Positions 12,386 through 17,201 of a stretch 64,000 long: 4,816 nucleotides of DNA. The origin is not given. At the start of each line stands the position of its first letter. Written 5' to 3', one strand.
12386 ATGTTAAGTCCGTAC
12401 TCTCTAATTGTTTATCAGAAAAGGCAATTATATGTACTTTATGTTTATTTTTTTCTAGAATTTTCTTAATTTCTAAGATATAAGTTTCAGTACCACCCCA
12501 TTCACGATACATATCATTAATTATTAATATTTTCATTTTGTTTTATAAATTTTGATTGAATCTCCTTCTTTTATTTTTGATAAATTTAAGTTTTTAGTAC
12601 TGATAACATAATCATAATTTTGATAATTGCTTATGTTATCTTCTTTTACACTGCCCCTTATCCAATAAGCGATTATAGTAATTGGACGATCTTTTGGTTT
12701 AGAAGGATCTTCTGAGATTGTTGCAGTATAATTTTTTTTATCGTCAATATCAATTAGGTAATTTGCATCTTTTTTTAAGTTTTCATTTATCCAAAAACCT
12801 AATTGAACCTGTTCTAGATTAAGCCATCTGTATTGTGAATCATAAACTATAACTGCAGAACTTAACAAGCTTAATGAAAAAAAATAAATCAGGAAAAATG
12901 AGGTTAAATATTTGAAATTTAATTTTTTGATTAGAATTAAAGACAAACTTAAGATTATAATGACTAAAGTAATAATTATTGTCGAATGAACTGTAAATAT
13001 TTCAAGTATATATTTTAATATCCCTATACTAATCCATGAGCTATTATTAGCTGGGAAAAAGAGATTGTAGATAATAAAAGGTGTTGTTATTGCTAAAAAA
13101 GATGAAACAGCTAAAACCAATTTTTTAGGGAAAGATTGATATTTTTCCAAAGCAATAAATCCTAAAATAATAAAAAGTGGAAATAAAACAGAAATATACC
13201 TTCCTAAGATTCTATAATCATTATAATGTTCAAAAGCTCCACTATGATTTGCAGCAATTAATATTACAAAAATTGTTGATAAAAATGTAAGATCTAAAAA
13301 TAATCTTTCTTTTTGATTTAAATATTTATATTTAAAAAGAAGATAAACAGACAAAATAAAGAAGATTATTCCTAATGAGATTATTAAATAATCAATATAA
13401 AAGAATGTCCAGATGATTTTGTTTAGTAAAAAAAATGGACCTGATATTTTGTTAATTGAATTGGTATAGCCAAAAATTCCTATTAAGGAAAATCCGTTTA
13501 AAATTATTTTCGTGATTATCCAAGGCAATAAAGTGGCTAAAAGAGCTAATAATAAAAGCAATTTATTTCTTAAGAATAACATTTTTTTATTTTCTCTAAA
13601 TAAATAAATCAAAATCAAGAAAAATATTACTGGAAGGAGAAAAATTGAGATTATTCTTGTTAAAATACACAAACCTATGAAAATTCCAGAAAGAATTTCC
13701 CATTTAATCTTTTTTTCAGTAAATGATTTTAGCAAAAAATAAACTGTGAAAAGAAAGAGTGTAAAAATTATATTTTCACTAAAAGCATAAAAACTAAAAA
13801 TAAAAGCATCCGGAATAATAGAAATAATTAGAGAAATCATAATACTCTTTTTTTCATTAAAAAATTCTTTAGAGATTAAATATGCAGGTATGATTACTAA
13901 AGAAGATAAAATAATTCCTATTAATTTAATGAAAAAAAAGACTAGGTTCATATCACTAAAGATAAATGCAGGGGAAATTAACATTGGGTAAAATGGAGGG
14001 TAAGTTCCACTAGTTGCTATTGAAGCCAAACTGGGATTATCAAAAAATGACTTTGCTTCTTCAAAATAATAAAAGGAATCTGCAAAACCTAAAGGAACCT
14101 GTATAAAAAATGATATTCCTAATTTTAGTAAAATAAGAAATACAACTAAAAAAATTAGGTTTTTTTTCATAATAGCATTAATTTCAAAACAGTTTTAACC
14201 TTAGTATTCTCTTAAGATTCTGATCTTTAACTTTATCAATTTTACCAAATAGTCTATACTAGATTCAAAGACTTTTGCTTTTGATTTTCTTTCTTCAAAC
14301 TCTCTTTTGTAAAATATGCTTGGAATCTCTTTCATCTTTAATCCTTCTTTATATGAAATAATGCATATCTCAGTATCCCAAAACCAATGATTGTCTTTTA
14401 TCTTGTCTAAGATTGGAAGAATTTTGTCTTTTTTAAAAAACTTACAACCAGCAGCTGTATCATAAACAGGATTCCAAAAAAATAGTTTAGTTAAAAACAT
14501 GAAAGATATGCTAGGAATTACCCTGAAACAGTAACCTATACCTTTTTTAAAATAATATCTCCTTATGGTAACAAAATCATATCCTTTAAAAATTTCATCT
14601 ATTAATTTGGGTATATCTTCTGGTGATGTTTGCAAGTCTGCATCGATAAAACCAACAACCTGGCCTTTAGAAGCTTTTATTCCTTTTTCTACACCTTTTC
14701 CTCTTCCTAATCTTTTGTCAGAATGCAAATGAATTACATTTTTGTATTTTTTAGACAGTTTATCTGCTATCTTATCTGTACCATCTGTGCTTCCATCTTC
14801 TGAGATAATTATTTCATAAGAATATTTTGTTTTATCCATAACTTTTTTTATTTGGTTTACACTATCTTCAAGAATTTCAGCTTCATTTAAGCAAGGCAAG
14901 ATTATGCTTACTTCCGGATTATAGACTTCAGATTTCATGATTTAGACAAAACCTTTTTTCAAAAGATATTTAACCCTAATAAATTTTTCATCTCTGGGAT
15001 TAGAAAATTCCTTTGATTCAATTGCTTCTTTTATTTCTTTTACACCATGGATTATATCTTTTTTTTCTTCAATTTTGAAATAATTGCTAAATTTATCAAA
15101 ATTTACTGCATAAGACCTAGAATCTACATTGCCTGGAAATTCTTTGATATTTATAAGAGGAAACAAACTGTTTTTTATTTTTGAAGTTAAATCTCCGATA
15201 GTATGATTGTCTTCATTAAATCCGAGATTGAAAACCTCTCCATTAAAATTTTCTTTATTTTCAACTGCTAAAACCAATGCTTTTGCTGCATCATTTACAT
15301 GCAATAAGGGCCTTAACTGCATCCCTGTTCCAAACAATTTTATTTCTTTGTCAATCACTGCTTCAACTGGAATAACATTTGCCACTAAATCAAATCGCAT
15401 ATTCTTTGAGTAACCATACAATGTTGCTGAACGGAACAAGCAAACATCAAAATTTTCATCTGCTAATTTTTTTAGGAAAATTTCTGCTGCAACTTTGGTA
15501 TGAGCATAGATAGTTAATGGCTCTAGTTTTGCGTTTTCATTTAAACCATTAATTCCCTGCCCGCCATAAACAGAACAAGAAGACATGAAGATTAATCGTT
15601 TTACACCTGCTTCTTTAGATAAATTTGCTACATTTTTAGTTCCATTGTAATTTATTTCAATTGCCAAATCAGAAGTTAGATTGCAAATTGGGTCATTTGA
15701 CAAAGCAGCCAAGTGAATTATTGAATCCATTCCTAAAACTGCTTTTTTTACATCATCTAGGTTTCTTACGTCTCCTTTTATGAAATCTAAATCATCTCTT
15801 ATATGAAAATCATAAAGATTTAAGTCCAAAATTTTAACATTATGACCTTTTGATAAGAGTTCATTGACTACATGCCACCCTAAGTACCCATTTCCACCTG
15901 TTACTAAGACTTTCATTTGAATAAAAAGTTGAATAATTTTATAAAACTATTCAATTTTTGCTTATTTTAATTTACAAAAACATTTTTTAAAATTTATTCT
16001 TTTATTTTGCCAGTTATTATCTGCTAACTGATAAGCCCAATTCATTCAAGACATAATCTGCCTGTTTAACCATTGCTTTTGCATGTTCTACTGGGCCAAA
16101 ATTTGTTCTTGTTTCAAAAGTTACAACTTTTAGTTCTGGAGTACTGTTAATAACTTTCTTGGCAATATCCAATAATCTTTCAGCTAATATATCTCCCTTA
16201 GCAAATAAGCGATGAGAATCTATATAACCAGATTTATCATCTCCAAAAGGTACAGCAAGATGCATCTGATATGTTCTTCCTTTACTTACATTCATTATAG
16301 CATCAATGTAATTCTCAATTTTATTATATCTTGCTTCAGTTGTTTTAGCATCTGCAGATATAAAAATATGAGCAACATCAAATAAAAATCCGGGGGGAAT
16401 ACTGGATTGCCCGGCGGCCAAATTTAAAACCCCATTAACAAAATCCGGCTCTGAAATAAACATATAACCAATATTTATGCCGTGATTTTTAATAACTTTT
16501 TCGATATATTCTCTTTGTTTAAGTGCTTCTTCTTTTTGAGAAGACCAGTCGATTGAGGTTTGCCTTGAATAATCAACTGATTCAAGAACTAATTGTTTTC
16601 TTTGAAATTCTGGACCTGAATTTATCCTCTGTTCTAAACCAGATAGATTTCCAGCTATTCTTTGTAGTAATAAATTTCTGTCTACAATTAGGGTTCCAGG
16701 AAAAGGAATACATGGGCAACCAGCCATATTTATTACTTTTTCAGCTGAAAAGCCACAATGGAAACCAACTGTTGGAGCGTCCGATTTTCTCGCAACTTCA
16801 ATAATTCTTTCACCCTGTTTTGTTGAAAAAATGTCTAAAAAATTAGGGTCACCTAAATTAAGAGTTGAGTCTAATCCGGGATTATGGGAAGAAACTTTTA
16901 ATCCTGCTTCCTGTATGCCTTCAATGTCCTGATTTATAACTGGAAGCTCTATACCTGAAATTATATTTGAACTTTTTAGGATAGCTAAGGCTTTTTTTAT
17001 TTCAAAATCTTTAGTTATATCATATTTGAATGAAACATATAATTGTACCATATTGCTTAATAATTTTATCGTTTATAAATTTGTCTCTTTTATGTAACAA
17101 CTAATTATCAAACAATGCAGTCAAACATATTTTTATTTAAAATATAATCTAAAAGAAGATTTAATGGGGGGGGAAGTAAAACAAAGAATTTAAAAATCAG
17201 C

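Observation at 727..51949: Exceptionally large (~50 kb) contiguous glycosylation island with AglB, AglH-like initiator, two flippases, three GT-C enzymes and at least 14 GT2/GT4 genes in an apparently small-genome archaeon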

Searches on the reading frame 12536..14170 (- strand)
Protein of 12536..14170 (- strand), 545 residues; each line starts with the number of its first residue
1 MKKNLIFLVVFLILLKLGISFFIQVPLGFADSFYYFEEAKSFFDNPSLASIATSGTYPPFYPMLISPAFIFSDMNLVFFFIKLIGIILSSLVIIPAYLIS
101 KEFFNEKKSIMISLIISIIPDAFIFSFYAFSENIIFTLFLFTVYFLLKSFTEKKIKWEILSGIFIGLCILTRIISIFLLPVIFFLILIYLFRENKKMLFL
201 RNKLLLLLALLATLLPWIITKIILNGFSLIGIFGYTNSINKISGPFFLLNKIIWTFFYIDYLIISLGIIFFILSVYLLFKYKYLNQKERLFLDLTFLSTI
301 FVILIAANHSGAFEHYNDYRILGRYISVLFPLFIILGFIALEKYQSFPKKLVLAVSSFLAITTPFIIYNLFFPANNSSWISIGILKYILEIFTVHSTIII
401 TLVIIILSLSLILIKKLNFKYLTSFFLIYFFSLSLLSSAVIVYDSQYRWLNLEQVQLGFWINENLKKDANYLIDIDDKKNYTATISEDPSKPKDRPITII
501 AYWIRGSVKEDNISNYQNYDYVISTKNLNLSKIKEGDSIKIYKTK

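Call 4: search_protein_families(library=pfam, proteins=[window:12536-14170:-], max_evalue=0.001)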
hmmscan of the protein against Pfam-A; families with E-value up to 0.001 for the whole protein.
window:12536-14170:- (545 aa): 1 family
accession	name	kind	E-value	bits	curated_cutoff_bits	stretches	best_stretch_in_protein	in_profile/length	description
PF13231.12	PMT_2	-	6.3e-10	39.9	26.1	1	77-217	20-160/160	Dolichyl-phosphate-mannose-protein mannosyltransferase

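Call 46: search_protein_families(library=ncbifam, proteins=[window:12536-14170:-], max_evalue=1e-8)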
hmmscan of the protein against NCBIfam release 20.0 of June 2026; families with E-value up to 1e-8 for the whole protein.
window:12536-14170:- (545 aa): 0 families

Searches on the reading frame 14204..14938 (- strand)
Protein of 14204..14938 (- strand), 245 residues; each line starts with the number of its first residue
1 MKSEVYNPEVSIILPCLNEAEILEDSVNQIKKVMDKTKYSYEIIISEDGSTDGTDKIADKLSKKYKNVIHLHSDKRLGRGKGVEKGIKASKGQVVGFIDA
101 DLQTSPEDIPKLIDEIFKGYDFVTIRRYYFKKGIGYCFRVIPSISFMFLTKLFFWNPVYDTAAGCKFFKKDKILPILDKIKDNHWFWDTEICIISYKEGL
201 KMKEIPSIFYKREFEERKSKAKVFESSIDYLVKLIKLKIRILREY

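Call 4: search_protein_families(library=pfam, proteins=[window:14204-14938:-], max_evalue=0.001)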
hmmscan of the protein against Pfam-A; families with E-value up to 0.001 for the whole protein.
window:14204-14938:- (245 aa): 3 families
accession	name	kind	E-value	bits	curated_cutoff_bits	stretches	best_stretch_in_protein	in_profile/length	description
PF00535.33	Glycos_transf_2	-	1.3e-33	116.8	23.3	1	11-172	1-163/168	Glycosyl transferase family 2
PF13641.12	Glyco_tranf_2_3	-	1.8e-09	38.4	27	1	8-127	1-123/230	Glycosyltransferase like family 2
PF10111.15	Glyco_tranf_2_2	-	7.4e-06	26.1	27.3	1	13-113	3-103/276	Glycosyltransferase like family 2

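Call 46: search_protein_families(library=ncbifam, proteins=[window:14204-14938:-], max_evalue=1e-8)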
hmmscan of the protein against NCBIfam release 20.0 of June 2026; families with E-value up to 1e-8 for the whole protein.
window:14204-14938:- (245 aa): 12 families
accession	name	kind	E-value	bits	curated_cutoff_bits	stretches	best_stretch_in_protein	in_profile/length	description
NF007986.1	PRK10714.1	equivalog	1.4e-17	63.7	529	1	9-218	7-209/316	undecaprenyl-phosphate 4-deoxy-4-formamido-L-arabinose transferase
NF047588.1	GlcsyltransPgfSStrep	equivalog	1.6e-17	63.7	500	1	10-128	3-122/308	glycosyltransferase PgfS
TIGR03937.1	PgaC_IcaA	equivalog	7e-16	58.2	422.3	1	7-102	44-136/407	poly-beta-1,6-N-acetyl-D-glucosamine synthase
NF010496.0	PRK13915.1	equivalog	2.9e-14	52.9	262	1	8-119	31-145/307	glucosyl-3-phosphoglycerate synthase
TIGR04283.1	glyco_like_mftF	equivalog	5.3e-14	52.3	182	1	10-118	1-98/221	TIGR04283 family arsenosugar biosynthesis glycosyltransferase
NF007482.0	PRK10073.1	equivalog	8e-14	51.4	423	1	7-114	5-108/334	glycosyltransferase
NF047683.1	TeichurnBiosyTuaG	equivalog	2.2e-11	43.9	400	1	7-116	5-111/252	teichuronic acid biosynthesis protein TuaG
TIGR04182.1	glyco_TIGR04182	equivalog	2.3e-11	43.7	325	1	9-225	1-205/293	S-layer glycoprotein N-glycosyltransferase AglJ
NF050050.1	ProtGlycPglI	equivalog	5.1e-11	42.5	500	1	8-123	2-115/306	GalNAc(5)-diNAcBac-PP-undecaprenol beta-1,3-glucosyltransferase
NF041875.1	EPS_EpsD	equivalog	5.8e-11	42.4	370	1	10-107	1-95/325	exopolysaccharide biosynthesis glycosyltransferase EpsD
NF038302.1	EPS_HpsE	equivalog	1.2e-09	37.6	300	1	10-105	3-100/307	hormogonium polysaccharide biosynthesis glycosyltransferase HpsE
NF041391.1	DPhHxTase_Halo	equivalog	3.2e-09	36.1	375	1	17-206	4-180/213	dolichyl-phosphate hexose transferase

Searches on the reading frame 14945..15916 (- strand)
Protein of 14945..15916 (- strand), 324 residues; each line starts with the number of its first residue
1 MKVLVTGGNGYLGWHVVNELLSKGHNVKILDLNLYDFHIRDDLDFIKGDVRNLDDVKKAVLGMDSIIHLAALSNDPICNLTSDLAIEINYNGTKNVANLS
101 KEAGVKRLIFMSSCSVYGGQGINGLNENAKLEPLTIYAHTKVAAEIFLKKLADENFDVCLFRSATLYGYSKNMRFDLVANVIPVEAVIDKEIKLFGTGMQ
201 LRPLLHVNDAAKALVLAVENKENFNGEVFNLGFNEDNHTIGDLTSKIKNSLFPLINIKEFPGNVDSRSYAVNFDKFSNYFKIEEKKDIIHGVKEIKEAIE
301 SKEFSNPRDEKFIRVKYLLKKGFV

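Call 4: search_protein_families(library=pfam, proteins=[window:14945-15916:-], max_evalue=0.001)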
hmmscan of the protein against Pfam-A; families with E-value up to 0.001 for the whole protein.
window:14945-15916:- (324 aa): 8 families
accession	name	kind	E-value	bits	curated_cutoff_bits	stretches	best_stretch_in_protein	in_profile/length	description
PF01370.27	Epimerase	-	6.7e-47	160.3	20.9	1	3-232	1-240/240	NAD dependent epimerase/dehydratase family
PF01073.25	3Beta_HSD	-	1.9e-25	89.9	22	1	4-219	1-230/280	3-beta hydroxysteroid dehydrogenase/isomerase family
PF16363.11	GDP_Man_Dehyd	-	1.8e-24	87.3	27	1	4-234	1-259/332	GDP-mannose 4,6 dehydratase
PF04321.23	RmlD_sub_bind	-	1.1e-21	77.7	27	1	1-172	1-157/287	RmlD substrate binding domain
PF13460.12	NAD_binding_10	-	3.1e-14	53.7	27.2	1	7-148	1-131/184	NAD(P)H-binding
PF07993.18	NAD_binding_4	-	1.9e-12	47.4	20.1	1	55-172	81-213/258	Male sterility protein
PF02719.21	Polysacc_synt_2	-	1.6e-11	44.4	20.2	1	3-113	1-128/293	Polysaccharide biosynthesis protein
PF05368.20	NmrA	-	4e-06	27.1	27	1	2-112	4-106/298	NmrA-like family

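Call 11: search_protein_families(library=ncbifam, proteins=[window:14945-15916:-], max_evalue=0.00001)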
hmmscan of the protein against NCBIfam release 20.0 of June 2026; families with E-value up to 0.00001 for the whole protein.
window:14945-15916:- (324 aa): 29 families (the best 25 are shown)
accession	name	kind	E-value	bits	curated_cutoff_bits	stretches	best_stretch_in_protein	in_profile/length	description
TIGR04180.1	EDH_00030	hypoth_equivalog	1.3e-30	106.5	475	1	3-257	1-262/297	NAD-dependent 4,6-dehydratase LegB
TIGR01179.1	galE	equivalog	1.6e-27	96.3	262.3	1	2-242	1-266/332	UDP-glucose 4-epimerase GalE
TIGR03466.1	HpnA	hypoth_equivalog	7.6e-23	80.9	367.65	1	1-247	1-242/327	hopanoid-associated sugar epimerase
TIGR01181.1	dTDP_gluc_dehyt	equivalog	7.2e-22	77.9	365.1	1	2-294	1-306/321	dTDP-glucose 4,6-dehydratase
TIGR01214.1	rmlD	equivalog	7.1e-19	68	224.05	1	2-173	1-157/285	dTDP-4-dehydrorhamnose reductase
TIGR02197.1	heptose_epim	equivalog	2.2e-18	66.5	274.6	1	3-265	1-276/316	ADP-glyceromanno-heptose 6-epimerase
NF042422.1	oxyalk_red_OleD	equivalog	6.3e-18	65.2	580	1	1-219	1-216/329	2-alkyl-3-oxoalkanoate reductase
NF043036.1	ErythonDh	equivalog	3.2e-17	62.7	325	1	1-150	1-162/321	D-erythronate dehydrogenase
NF042423.1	oxyalk_red_Shew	equivalog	4.2e-17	62.2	580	1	2-229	10-236/331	2-alkyl-3-oxoalkanoate reductase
NF007956.0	PRK10675.1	subfamily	1.9e-15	56.8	394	1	1-232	1-262/338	UDP-glucose 4-epimerase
NF058621.1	DiazavRedAvaA7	equivalog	4.5e-14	52.8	400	1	1-222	1-223/304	3-diazoavenalumate denitrifying reductase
NF008872.0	PRK11908.1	equivalog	4.8e-14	52.2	294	1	1-301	2-315/349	bifunctional UDP-4-keto-pentose/UDP-xylose synthase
NF004520.0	PRK05865.1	equivalog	1.2e-13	49.8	1509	1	1-227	1-180/854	sugar epimerase family protein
NF041015.1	UDPsulfquin_syn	equivalog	4.7e-13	48.9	575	0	177-249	237-308/384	UDP-sulfoquinovose synthase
NF052578.1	StrlDmthSdmBMthl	equivalog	9.9e-13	48.5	600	1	1-219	1-217/328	sterol demethylase protein SdmB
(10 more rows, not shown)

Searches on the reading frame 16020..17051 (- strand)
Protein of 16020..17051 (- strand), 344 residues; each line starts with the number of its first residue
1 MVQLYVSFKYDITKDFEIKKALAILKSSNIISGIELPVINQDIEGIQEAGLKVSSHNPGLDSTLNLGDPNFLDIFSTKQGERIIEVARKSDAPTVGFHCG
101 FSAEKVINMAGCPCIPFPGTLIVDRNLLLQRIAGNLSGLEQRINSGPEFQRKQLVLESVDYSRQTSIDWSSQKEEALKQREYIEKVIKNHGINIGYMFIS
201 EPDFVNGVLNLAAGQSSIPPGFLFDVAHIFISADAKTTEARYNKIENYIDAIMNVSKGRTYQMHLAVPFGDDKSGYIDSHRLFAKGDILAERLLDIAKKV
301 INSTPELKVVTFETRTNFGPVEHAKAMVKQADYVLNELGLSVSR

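Call 4: search_protein_families(library=pfam, proteins=[window:16020-17051:-], max_evalue=0.001)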
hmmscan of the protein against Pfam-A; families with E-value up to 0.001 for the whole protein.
window:16020-17051:- (344 aa): 1 family
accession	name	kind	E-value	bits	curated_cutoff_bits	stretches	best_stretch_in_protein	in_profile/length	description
PF01261.30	AP_endonuc_2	-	0.00038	20.7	31.1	0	46-102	37-92/249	Xylose isomerase-like TIM barrel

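Call 11: search_protein_families(library=ncbifam, proteins=[window:16020-17051:-], max_evalue=0.00001)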
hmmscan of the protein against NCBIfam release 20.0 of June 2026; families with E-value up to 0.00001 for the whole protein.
window:16020-17051:- (344 aa): 0 families

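Call 42: search_solved_structures(query=window:16020-17051:-, max_evalue=1)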
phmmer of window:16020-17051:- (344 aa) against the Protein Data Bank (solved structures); distinct sequences matched with E-value up to 1: 2.
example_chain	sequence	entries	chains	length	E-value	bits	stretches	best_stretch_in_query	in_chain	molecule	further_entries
8gjg_A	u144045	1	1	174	0.046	15.9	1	289-330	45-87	gluc_A04_0005 Binder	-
6kv3_A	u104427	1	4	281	0.72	12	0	6-79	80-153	NH(3)-dependent NAD(+) synthetase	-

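Call 89: search_protein_families(library=pfam, proteins=[window:16020-17051:-], max_evalue=0.1)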
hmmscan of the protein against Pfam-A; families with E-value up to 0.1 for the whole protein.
window:16020-17051:- (344 aa): 1 family
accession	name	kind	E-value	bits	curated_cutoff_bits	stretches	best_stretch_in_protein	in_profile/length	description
PF01261.30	AP_endonuc_2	-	0.00038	20.7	31.1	1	46-102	37-92/249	Xylose isomerase-like TIM barrel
